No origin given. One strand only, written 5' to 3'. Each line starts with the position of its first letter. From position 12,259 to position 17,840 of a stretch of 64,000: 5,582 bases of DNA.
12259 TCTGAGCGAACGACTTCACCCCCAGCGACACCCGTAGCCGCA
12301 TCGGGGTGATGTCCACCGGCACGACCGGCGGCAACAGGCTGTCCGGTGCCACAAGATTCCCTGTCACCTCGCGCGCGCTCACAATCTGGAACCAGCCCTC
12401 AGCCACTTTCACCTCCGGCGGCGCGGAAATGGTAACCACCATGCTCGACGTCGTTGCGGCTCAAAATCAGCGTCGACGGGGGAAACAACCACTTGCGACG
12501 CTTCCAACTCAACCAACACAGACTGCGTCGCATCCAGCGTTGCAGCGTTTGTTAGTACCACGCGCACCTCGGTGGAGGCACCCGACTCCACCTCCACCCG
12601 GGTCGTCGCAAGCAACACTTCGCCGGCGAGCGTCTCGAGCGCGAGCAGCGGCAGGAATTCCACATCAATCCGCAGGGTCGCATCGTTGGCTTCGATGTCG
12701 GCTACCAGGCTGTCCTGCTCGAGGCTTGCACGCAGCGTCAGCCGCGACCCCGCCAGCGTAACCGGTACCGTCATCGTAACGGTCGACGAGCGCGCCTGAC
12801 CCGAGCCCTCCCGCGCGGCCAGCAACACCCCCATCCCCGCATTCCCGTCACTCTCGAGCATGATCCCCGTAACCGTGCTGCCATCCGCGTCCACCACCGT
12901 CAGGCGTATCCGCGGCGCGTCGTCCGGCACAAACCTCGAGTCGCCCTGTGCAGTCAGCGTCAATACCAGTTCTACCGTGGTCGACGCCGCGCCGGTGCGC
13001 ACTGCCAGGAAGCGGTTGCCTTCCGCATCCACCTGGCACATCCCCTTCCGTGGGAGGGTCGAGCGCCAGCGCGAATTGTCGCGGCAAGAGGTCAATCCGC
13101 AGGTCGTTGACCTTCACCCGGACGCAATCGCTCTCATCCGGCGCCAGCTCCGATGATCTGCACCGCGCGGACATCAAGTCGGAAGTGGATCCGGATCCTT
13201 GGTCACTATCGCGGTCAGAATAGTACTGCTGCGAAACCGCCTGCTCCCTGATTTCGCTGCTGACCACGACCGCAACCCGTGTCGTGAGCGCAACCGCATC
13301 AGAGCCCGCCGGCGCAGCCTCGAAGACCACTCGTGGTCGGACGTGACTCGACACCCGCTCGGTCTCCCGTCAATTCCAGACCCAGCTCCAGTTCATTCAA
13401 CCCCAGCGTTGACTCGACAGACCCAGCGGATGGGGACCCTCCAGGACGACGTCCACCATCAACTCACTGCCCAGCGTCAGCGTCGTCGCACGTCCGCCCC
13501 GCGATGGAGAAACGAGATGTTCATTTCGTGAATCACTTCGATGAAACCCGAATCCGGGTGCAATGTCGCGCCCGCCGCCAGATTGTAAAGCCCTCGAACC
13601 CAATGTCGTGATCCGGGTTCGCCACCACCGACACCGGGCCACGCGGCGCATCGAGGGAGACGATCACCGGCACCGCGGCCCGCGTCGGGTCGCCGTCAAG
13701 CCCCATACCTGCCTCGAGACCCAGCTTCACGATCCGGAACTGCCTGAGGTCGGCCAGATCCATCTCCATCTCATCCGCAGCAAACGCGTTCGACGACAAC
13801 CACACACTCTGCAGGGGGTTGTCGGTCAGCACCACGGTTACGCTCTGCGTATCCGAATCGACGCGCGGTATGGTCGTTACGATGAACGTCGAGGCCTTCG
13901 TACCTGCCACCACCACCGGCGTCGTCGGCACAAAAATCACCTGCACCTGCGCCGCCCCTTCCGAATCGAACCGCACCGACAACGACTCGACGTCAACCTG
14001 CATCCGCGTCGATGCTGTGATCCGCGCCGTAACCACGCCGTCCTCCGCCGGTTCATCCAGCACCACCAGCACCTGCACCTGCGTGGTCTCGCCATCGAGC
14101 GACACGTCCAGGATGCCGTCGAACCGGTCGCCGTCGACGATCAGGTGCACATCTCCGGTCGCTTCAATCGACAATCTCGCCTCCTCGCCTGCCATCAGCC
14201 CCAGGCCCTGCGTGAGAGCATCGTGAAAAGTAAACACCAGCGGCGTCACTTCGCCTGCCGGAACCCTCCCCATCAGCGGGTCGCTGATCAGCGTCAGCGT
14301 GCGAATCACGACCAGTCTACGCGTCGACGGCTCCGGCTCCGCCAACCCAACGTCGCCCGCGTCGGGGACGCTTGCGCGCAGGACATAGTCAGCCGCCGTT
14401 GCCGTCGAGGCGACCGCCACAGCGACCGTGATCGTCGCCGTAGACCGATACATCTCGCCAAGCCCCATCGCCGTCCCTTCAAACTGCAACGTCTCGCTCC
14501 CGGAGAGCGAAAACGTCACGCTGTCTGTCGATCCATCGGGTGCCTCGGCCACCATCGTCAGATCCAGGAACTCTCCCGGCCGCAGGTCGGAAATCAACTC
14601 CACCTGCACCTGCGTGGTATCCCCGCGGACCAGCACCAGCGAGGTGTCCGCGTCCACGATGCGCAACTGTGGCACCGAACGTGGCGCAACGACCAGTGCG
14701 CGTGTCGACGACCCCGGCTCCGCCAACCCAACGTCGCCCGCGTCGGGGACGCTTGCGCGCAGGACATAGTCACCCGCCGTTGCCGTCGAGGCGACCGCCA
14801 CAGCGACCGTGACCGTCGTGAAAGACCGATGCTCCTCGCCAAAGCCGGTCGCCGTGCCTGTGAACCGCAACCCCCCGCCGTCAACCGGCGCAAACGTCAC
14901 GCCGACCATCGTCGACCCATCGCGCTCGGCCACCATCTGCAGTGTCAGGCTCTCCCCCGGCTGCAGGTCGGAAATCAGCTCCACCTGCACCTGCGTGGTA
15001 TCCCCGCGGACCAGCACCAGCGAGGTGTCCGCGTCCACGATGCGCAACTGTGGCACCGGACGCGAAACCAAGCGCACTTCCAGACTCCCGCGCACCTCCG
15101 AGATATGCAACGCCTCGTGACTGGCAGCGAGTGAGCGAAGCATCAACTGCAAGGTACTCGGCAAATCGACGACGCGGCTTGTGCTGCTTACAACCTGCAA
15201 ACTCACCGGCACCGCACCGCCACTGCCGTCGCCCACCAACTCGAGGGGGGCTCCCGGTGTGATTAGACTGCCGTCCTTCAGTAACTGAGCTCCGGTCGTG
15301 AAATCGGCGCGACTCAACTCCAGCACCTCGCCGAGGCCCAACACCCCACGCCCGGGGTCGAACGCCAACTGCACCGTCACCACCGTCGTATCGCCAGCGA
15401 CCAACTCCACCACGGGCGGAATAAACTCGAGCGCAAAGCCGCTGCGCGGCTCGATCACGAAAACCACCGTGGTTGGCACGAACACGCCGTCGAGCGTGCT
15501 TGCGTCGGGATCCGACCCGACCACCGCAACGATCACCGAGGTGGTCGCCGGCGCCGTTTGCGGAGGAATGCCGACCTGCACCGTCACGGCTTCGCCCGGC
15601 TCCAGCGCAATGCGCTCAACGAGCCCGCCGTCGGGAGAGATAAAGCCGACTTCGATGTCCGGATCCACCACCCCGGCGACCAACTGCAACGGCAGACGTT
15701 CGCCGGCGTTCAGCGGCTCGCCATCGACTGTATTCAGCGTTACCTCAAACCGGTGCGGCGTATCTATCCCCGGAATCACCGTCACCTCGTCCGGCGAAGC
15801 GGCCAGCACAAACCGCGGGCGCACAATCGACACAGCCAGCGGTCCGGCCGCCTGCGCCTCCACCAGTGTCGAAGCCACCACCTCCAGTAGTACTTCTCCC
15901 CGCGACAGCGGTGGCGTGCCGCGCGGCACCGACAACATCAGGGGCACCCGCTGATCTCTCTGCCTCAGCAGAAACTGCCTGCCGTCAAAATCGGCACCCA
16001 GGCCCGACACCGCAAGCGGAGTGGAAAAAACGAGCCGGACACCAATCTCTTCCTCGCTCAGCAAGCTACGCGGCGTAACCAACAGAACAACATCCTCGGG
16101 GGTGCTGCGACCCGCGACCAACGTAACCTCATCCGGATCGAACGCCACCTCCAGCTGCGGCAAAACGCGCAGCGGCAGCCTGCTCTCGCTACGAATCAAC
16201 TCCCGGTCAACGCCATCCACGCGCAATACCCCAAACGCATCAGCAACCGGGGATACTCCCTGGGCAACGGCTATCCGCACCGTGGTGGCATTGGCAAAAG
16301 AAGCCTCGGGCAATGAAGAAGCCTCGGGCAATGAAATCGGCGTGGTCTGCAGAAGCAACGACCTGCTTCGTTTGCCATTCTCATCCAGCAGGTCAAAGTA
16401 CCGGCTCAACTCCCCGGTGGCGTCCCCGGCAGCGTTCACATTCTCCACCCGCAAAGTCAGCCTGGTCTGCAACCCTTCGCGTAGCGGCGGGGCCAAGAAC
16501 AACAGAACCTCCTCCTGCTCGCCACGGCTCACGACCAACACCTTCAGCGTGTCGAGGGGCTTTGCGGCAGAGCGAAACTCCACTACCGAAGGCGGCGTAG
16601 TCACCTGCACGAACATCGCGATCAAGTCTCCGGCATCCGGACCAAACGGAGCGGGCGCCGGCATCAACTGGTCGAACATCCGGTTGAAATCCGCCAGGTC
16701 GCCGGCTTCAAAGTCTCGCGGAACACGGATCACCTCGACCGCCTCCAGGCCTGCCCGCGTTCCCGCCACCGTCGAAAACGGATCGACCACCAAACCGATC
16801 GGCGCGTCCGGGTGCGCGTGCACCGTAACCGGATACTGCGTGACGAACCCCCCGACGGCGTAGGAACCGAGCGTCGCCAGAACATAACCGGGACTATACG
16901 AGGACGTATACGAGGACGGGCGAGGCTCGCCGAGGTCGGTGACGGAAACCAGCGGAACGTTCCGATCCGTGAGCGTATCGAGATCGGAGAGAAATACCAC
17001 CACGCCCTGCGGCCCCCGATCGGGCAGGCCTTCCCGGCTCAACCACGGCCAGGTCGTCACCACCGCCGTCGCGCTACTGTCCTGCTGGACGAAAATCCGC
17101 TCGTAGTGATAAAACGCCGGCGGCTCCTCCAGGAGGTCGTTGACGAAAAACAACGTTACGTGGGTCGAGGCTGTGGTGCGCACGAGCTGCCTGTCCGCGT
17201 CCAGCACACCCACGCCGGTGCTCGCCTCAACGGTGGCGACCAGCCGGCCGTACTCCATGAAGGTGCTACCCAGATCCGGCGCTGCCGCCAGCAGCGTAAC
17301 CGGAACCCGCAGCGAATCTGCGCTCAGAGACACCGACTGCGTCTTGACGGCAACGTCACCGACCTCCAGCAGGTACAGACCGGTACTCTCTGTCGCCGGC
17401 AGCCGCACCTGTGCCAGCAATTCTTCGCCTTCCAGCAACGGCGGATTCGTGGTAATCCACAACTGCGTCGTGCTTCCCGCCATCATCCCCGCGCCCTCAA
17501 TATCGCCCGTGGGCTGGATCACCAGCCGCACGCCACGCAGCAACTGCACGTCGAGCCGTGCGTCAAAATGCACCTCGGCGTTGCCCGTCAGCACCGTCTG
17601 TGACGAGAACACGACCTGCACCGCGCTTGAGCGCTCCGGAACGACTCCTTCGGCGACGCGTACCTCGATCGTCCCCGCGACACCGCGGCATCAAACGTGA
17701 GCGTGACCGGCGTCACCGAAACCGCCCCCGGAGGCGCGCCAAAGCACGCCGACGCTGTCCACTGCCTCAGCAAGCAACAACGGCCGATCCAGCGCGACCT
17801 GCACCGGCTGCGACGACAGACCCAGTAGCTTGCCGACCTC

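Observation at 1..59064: A colinear giant-adhesin coding tract of at least 59 kb (about 19,700 codons in-window, still open at the left edge)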

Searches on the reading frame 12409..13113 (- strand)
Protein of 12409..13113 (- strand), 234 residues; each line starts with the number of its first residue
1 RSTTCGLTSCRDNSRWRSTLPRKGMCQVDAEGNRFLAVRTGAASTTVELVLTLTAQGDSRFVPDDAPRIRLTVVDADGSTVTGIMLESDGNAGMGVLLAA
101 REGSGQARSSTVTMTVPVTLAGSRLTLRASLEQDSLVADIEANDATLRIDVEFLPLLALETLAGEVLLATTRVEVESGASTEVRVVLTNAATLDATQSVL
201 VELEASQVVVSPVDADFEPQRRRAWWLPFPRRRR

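Call 71: search_protein_families(library=pfam, proteins=[window:12409-13113:-], max_evalue=0.01)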
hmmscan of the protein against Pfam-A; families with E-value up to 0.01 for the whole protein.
window:12409-13113:- (234 aa): 0 families

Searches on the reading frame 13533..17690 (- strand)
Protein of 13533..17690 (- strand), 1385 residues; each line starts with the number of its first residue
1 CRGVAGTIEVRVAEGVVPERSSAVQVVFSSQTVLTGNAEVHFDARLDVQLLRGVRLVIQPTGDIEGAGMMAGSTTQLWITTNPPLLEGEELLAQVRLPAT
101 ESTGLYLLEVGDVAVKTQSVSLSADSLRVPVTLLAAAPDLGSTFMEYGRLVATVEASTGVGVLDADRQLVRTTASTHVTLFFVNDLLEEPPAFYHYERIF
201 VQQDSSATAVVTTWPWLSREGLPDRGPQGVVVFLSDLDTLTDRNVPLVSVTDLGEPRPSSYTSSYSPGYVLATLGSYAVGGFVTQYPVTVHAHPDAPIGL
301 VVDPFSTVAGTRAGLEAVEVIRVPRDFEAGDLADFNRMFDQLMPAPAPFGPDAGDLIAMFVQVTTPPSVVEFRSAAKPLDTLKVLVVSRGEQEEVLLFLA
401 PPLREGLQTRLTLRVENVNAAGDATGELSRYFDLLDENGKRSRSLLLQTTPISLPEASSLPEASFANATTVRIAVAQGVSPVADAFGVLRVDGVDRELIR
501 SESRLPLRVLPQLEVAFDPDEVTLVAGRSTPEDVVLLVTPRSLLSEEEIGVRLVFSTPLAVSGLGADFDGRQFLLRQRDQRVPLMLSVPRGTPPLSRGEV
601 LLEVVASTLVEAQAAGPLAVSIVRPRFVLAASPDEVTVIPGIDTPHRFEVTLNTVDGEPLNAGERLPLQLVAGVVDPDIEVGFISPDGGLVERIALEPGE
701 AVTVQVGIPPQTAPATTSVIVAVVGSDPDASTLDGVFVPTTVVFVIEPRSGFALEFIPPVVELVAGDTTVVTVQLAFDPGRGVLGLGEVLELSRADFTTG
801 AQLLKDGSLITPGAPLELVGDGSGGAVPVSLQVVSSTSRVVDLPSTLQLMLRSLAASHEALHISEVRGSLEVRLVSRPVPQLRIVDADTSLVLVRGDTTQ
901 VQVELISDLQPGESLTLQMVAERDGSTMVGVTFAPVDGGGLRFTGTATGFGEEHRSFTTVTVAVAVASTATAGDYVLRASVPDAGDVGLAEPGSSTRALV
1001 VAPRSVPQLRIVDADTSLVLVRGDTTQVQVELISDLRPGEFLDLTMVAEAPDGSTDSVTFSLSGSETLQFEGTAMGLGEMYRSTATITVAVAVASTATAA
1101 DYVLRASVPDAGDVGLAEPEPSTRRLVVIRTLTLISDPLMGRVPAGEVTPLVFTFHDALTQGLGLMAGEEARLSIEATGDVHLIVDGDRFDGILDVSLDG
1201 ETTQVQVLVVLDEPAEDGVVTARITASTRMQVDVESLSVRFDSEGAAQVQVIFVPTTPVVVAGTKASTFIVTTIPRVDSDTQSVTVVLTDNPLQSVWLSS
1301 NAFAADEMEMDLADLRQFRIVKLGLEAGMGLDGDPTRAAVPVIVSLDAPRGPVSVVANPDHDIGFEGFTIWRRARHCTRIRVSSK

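Call 5: search_protein_families(library=pfam, proteins=[window:13533-17690:-], max_evalue=0.001)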
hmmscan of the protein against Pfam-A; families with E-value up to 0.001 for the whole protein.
window:13533-17690:- (1385 aa): 0 families

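Call 7: find_encoding_contigs(protein=window:13533-17621:-, flank=10000, max_places=6)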
Protein window:13533-17621:- (1362 aa): no gene with exactly this product is on record in the collection.

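Call 39: find_homologous_proteins(query=window:13533-17690:-, max_evalue=0.00001)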
Query window:13533-17690:-: 8000 candidates shared short words with the query, none scored E <= 0.00001.

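Call 62: search_protein_representatives(protein=window:14091-17690:-)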
Query: 1200 residues. Proteins with E-value up to 0.001 (for the whole library): 2; up to 1e-10: 0; up to 1e-30: 0. The best 2 are listed.
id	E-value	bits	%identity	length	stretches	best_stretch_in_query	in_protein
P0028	2.2e-06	42.4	34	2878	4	1013-1062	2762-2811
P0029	2.9e-06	42.0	31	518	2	988-1076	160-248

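Call 68: search_protein_families(library=ncbifam, proteins=[window:13533-17690:-], max_evalue=0.1)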
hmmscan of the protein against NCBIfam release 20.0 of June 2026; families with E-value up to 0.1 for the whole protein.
window:13533-17690:- (1385 aa): 0 families

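Call 119: search_solved_structures(query=window:13533-17690:-, max_evalue=0.01)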
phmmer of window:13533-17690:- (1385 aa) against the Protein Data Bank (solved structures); distinct sequences matched with E-value up to 0.01: 0.
